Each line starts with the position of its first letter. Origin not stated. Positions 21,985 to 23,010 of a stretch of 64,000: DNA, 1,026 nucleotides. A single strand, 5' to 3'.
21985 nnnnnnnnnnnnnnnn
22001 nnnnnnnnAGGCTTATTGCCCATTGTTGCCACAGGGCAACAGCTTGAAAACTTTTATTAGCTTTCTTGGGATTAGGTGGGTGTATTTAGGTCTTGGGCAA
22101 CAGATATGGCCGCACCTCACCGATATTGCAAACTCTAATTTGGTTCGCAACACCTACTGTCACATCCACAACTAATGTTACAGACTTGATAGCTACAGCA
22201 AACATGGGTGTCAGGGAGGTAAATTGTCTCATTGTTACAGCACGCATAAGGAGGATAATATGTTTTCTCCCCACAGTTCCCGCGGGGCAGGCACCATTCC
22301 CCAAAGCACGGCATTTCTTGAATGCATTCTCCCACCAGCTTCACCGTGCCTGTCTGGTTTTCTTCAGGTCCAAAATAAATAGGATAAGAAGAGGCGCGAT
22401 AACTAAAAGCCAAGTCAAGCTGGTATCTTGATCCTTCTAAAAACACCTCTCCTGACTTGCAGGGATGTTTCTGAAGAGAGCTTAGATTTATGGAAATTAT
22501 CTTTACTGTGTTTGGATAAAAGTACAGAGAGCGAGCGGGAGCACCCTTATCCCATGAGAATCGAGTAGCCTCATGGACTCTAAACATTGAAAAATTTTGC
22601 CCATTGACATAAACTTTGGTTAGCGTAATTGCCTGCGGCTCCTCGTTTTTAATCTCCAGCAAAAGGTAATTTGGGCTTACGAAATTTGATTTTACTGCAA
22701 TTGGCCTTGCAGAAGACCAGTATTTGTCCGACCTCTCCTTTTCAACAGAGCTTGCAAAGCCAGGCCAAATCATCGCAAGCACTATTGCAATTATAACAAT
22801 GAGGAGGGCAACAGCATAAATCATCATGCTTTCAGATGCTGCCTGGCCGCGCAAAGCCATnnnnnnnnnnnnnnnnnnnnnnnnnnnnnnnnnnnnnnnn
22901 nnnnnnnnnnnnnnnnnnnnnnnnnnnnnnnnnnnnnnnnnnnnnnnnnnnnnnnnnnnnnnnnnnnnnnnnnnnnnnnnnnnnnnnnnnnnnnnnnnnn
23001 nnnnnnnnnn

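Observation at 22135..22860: Antisense pilin-like, Cys-rich secreted protein inserted between rps7 and EF-2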

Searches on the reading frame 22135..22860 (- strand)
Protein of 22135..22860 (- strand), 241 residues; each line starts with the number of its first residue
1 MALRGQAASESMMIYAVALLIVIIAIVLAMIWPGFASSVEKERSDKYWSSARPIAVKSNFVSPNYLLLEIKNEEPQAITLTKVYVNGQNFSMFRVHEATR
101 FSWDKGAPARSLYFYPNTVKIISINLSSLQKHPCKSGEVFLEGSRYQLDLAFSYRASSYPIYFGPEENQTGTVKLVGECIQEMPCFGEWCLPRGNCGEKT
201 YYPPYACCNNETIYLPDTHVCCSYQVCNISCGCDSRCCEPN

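Call 3: search_protein_families(library=pfam, proteins=[window:22135-22860:-], max_evalue=1)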
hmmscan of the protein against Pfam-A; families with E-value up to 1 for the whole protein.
window:22135-22860:- (241 aa): 0 families

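Call 4: search_protein_families(library=ncbifam, proteins=[window:22135-22860:-], max_evalue=10)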
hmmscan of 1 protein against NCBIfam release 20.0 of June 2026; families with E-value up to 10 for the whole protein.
window:22135-22860:- (241 aa): 0 families

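Call 6: find_homologous_proteins(query=window:22135-22860:-, max_evalue=0.01)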
Query window:22135-22860:- (241 aa): 1 proteins with E <= 0.01 among 225 candidates.
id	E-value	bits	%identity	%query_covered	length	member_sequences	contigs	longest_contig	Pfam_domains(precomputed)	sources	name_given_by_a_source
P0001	1.4e-164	563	100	100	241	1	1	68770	-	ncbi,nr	ncbi:MAG: hypothetical protein N3G22_00655 [Candidatus Micrarchaeota archaeon]|nr:hypothetical prote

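Call 8: find_encoding_contigs(protein=P0001, flank=10000)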
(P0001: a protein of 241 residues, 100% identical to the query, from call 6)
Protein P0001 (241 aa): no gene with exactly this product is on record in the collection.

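Call 10: search_protein_representatives(protein=window:22135-22860:-)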
Query: 241 residues. Proteins with E-value up to 0.001 (for the whole library): 156; up to 1e-10: 19; up to 1e-30: 1. The best 150 are listed.
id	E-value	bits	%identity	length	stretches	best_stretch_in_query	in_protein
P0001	4.4e-165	563.3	100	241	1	1-241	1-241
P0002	3.2e-25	105.3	38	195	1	3-179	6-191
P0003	1.3e-23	100.0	37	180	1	3-180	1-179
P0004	7.3e-23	97.6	38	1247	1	1-189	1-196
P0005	6.1e-22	94.5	32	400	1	4-239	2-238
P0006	1.0e-20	90.5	38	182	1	4-159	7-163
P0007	5.7e-20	88.1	30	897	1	5-236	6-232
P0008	8.4e-19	84.3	32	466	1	2-240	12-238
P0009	1.3e-18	83.6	30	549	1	3-238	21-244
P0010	1.5e-18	83.4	34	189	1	4-179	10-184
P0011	3.2e-18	82.3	30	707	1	3-237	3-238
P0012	4.0e-18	82.0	29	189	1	2-181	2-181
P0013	1.4e-17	80.3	32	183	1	4-179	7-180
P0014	2.7e-16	76.1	28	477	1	4-231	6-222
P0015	4.7e-16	75.3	30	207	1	1-182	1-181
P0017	1.2e-13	67.4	29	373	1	2-233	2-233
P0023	2.5e-07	46.7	33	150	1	1-92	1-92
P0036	3.8e-06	42.8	30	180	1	2-179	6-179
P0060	3.0e-05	39.9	30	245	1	2-234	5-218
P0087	1.5e-04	37.6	33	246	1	3-233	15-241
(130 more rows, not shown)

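Call 20: find_encoding_contigs(protein=P0005, flank=10000)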
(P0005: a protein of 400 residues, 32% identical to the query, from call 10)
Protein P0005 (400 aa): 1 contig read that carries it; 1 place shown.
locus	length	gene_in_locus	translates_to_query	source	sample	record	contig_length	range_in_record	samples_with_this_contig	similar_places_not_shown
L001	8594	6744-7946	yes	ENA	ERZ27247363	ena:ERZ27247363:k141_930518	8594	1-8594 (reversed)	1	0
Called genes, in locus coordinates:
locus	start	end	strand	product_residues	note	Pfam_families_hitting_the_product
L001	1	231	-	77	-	?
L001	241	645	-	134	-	PF00203:Ribosomal_S19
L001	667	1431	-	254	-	PF00181:Ribosomal_L2_N, PF03947:Ribosomal_L2_C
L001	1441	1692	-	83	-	PF00276:Ribosomal_L23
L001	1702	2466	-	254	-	PF00573:Ribosomal_L4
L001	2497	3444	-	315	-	PF00297:Ribosomal_L3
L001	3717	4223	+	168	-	-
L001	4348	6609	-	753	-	PF00009:GTP_EFTU, PF01926:MMR_HSR1 (faint), PF03144:GTP_EFTU_D2, PF22042:EF-G_D2, PF14492:EFG_III, PF03764:EFG_IV, PF00679:EFG_C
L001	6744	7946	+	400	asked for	-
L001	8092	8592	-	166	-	?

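Call 40: predict_structure(alignment_id=A4)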
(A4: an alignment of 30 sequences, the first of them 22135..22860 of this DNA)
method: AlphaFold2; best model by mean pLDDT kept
length: 241 residues; sequences in the alignment: 30
mean_pLDDT: 83.4   pTM: 0.72
mean pLDDT of the five models: 83.4, 80.6, 80.3, 79.9, 79.4
residues with pLDDT >= 90: 144; 70-90: 36; 50-70: 36; < 50: 25
segments of 3 or more residues with pLDDT < 50: 191-196, 198-215
pLDDT, mean of each block of 10 residues (from residue 1): 76 96 96 94 98 97 95 96 97 82 77 94 95 96 97 89 89 97 67 44 45 53 68 68 49
secondary structure, 60 per line:
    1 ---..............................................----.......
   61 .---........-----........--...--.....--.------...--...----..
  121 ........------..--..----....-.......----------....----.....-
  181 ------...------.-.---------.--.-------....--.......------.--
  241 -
elements in order: H4-49 E54-61 E65-72 E78-85 E88-90 E93-97 E107-109 E112-114 E119-125 E145-148 E150-156 E167-170 E175-179 E219-222 E225-228

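Call 43: fold_search(model_id=the predicted structure, library=pdb)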
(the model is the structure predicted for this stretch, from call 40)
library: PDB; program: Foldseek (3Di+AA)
matches with E <= 10: 1349; with E <= 0.001: 6
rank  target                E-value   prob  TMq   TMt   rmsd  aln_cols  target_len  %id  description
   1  8fk7_A                1.0e-04  1.00  0.23  0.38  16.9       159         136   16  Structure of the Pyrobaculum calidifontis flagellar-like archaeal type IV pilus (released 2023-06-28)
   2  8q30_0                5.6e-04  1.00  0.24  0.37  16.1       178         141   16  Sulfolobus acidocaldarius AAP filament. (released 2024-03-06)
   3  9pxf_A                6.6e-04  1.00  0.27  0.19  19.0       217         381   14  Ammonia monooxygenase in native membranes from N. briensis (released 2026-01-28)
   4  9leg_B                7.8e-04  1.00  0.29  0.20  19.0       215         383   12  AMO complex (released 2026-02-04)
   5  1r4x                  7.8e-04  0.99  0.26  0.23   8.5       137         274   15  Crystal Structure Analys of the Gamma-COPI Appendage domain (released 2003-10-28)
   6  9cl6_A                9.2e-04  0.99  0.27  0.18  18.7       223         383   12  Ammonia monooxygenase in native membranes (released 2025-01-08)
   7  1pzd                  1.1e-03  0.99  0.25  0.23   8.7       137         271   14  Structural Identification of a conserved appendage domain in the carboxyl-terminus of the COPI gamma-subunit. (released 2003-10-14)
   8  1yew_A                1.9e-03  1.00  0.29  0.20  17.8       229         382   10  Crystal structure of particulate methane monooxygenase (released 2005-02-08)
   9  5a1u_E                2.1e-03  0.98  0.24  0.09   9.0       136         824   13  The structure of the COPI coat triad (released 2015-07-08)
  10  1vrs_B                2.9e-03  0.95  0.22  0.35  10.3       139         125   12  Crystal structure of the disulfide-linked complex between the N-terminal and C-terminal domain of the electron transfe (released 2005-07-12)
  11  9ma5_A                3.5e-03  0.99  0.27  0.21  17.7       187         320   13  CryoEM structure of a transmembrane protein (released 2026-03-18)
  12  8rjc_5                3.9e-03  0.97  0.23  0.30  12.8       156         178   12  Structure of the rabbit 80S ribosome stalled on a 2-TMD rhodopsin intermediate in complex with Sec61-TRAP, open confor (released 2024-01-24)
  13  5tuh_B                4.1e-03  1.00  0.25  0.48   4.6       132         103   14  Archaellum periplasmic stator protein FlaG from Sulfolobus acidocaldarius (released 2018-01-10)
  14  5cn2_B                4.1e-03  0.99  0.25  0.44   6.3       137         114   14  Crystal structure of yeast GGA1_GAE domain-C2221 (released 2016-07-20)
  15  3zk0                  4.3e-03  0.99  0.28  0.49   5.1       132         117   15  The crystal structure of a Cu(I) metallochaperone from Streptomyces lividans in its apo form (released 2014-01-29)
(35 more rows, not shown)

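Call 52: search_protein_families(library=pfam, alignment_id=A4, max_evalue=1)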
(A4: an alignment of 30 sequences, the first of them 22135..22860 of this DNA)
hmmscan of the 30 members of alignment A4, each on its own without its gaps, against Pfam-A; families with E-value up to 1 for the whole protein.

A. member 1, window:22135-22860:- (241 aa): 0 families

B. families by the number of members that match (of 30 scanned): 34 families (the first 25 are shown)
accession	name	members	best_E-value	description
PF04021.17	Class_IIIsignal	16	3.4e-07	Class III signal peptide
PF05345.18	He_PIG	3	1e-45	Putative Ig domain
PF22352.2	K319L-like_PKD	2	6.5e-16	K319L-like, PKD domain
PF17557.7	Conotoxin_I2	2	8.2e-07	I2-superfamily conotoxins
PF19077.6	Big_13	2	0.16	Bacterial Ig-like domain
PF24748.1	Galaxin_repeat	1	3.2e-25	Galaxin-like repeats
PF13229.12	Beta_helix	1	2e-21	Right handed beta helix region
PF05048.19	NosD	1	9.7e-21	Periplasmic copper-binding protein (NosD)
PF16687.11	ELYS-bb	1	0.013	beta-propeller of ELYS nucleoporin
PF14987.11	NADHdh_A3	1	0.021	NADH dehydrogenase 1 alpha subcomplex subunit 3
PF02494.22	HYR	1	0.024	HYR domain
PF04911.17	ATP-synt_J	1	0.044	ATP synthase j chain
PF07495.19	Y_Y_Y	1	0.05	Y_Y_Y domain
PF04706.18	Dickkopf_N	1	0.051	Dickkopf N-terminal cysteine-rich region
PF06653.16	Claudin_3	1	0.054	Tight junction protein, Claudin-like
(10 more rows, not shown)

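Call 54: search_protein_families(library=pfam, proteins=[P0007, P0014, P0005, P0017, P0009, P0008, P0060, P0087], max_evalue=10)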
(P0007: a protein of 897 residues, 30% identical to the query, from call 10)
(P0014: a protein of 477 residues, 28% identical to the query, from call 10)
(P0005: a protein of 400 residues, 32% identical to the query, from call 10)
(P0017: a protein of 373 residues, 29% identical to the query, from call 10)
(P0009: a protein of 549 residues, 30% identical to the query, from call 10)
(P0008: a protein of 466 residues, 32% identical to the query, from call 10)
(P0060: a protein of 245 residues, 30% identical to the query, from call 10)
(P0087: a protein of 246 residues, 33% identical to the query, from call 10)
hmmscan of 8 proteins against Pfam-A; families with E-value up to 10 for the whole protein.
P0007 (897 aa): 2 families
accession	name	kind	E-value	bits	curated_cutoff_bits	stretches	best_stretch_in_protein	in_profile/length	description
PF24748.1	Galaxin_repeat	-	3.2e-25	89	28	4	415-496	4-88/131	Galaxin-like repeats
PF10342.15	Kre9_KNH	-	0.14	13.3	24.6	1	609-681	1-75/94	Kre9/KNH-like N-terminal Ig-like domain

P0014 (477 aa): 4 families
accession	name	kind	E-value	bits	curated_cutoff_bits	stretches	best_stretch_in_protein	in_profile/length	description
PF04911.17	ATP-synt_J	-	0.044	13.8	24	1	118-139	23-44/51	ATP synthase j chain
PF04021.17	Class_IIIsignal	-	0.06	13.8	23.7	1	7-29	3-25/27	Class III signal peptide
PF24801.1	FNIII-A_GpJ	-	0.13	12.8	27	1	151-181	49-79/126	Tip attachment protein J,FNIII-A domain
PF12854.13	PPR_1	-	1.2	9.4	23.8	1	233-249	2-18/34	PPR repeat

P0005 (400 aa): 1 family
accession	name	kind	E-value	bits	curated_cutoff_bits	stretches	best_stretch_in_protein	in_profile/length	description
PF04021.17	Class_IIIsignal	-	0.013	15.9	23.7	1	2-23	2-23/27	Class III signal peptide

P0017 (373 aa): 4 families
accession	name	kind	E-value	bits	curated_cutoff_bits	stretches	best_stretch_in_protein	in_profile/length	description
PF17557.7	Conotoxin_I2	-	8.2e-07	29.5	27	6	238-266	1-29/38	I2-superfamily conotoxins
PF04021.17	Class_IIIsignal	-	0.00095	19.5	23.7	1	3-28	1-26/27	Class III signal peptide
PF04706.18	Dickkopf_N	-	0.051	14.3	25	2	297-342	2-50/51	Dickkopf N-terminal cysteine-rich region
PF12911.12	OppC_N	-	0.1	13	23.9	1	12-53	15-53/53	N-terminal TM domain of oligopeptide transport permease C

P0009 (549 aa): 1 family
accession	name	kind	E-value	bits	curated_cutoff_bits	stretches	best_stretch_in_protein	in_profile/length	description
PF04021.17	Class_IIIsignal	-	0.039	14.3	23.7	1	22-44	2-24/27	Class III signal peptide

P0008 (466 aa): 1 family
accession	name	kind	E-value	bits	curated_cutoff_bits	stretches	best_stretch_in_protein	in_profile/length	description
PF04021.17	Class_IIIsignal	-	0.035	14.5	23.7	1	14-36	2-24/27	Class III signal peptide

P0060 (245 aa): 1 family
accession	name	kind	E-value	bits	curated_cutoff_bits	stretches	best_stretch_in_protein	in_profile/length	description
PF04021.17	Class_IIIsignal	-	1.8e-05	25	23.7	1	6-30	1-25/27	Class III signal peptide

P0087 (246 aa): 2 families
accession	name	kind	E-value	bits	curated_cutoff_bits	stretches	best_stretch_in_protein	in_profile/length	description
PF23379.1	DUF7096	-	0.37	11.1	27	1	25-82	7-59/208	Domain of unknown function (DUF7096)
PF04021.17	Class_IIIsignal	-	2.7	8.5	23.7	1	16-38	2-24/27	Class III signal peptide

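Call 60: find_encoding_contigs(protein=P0004, flank=6000, max_places=3)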
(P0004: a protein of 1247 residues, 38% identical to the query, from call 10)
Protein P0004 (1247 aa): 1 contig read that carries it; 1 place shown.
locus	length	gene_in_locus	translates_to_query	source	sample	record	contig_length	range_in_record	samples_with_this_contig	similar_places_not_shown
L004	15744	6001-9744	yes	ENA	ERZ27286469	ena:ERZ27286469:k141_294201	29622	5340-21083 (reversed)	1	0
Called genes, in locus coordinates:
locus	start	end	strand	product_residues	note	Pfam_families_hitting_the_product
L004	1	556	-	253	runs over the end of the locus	PF00181:Ribosomal_L2_N (weak), PF03947:Ribosomal_L2_C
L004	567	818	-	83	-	PF00276:Ribosomal_L23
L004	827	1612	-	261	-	PF00573:Ribosomal_L4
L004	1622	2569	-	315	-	PF00297:Ribosomal_L3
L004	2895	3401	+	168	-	-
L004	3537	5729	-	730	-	PF00009:GTP_EFTU, PF01926:MMR_HSR1 (faint), PF22042:EF-G_D2, PF03144:GTP_EFTU_D2, PF14492:EFG_III, PF03764:EFG_IV, PF00679:EFG_C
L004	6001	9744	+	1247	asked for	PF05048:NosD, PF13229:Beta_helix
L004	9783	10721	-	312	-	-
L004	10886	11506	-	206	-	PF00177:Ribosomal_S7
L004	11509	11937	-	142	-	PF00164:Ribosom_S12_S23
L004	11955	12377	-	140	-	PF07650:KH_2, PF13083:KH_KhpA-B (faint), PF26594:KH_NusA_2nd (faint), PF00013:KH_1 (faint)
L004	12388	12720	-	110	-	PF01248:Ribosomal_L7Ae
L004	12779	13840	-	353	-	PF04998:RNA_pol_Rpb1_5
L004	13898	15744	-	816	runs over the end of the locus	PF04997:RNA_pol_Rpb1_1, PF00623:RNA_pol_Rpb1_2, PF04983:RNA_pol_Rpb1_3, PF05000:RNA_pol_Rpb1_4, PF04998:RNA_pol_Rpb1_5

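Call 61: find_encoding_contigs(protein=P0007, flank=6000, max_places=3)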
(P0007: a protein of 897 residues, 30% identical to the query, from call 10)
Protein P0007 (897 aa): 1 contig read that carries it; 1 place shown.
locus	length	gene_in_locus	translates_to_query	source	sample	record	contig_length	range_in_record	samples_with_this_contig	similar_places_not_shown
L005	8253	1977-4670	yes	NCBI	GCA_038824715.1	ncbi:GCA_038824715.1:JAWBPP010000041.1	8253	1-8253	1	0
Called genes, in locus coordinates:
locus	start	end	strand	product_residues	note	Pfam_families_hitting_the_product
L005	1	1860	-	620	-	PF00009:GTP_EFTU, PF01926:MMR_HSR1 (faint), PF22042:EF-G_D2, PF03144:GTP_EFTU_D2, PF14492:EFG_III, PF03764:EFG_IV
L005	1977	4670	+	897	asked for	PF24748:Galaxin_repeat (weak)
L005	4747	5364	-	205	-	PF00177:Ribosomal_S7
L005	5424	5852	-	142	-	PF00164:Ribosom_S12_S23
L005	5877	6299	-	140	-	PF07650:KH_2, PF13083:KH_KhpA-B (faint), PF26594:KH_NusA_2nd (weak)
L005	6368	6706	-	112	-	PF01248:Ribosomal_L7Ae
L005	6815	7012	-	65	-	-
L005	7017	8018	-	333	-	PF04998:RNA_pol_Rpb1_5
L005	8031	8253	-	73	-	?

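Call 62: find_encoding_contigs(protein=P0011, flank=6000, max_places=3)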
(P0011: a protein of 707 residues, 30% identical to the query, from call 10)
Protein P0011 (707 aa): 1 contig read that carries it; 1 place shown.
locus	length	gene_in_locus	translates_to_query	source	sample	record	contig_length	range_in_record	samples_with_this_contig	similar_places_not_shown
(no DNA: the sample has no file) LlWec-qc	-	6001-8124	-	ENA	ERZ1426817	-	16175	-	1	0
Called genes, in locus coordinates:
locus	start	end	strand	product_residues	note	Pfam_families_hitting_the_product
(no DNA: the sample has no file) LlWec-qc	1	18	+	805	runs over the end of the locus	PF04998:RNA_pol_Rpb1_5, PF14890:Intein_splicing, PF14528:LAGLIDADG_3, PF04998:RNA_pol_Rpb1_5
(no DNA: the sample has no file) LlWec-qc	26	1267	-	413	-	-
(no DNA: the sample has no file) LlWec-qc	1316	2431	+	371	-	-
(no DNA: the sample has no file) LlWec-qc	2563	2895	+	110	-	PF01248:Ribosomal_L7Ae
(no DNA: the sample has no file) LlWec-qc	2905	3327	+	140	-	PF07650:KH_2, PF26594:KH_NusA_2nd (weak)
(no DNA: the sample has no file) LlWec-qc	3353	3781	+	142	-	PF00164:Ribosom_S12_S23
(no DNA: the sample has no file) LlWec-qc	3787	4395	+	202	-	PF00177:Ribosomal_S7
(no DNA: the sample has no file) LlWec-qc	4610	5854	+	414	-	PF13173:AAA_14, PF13635:DUF4143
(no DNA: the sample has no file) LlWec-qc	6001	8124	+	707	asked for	PF26182:Ig_NUP210_5th (faint), PF05345:He_PIG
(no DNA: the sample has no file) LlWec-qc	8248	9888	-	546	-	PF07610:DUF1573, PF12371:TMEM131_like_N (faint), PF15780:ASH, PF22073:Cep192_D4, PF22544:HYDIN_VesB_CFA65-like_Ig, PF18962:Por_Secre_tail (weak)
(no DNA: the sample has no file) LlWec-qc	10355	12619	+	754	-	PF19077:Big_13 (faint), PF22352:K319L-like_PKD (faint), PF05345:He_PIG (weak)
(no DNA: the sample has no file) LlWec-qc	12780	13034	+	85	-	?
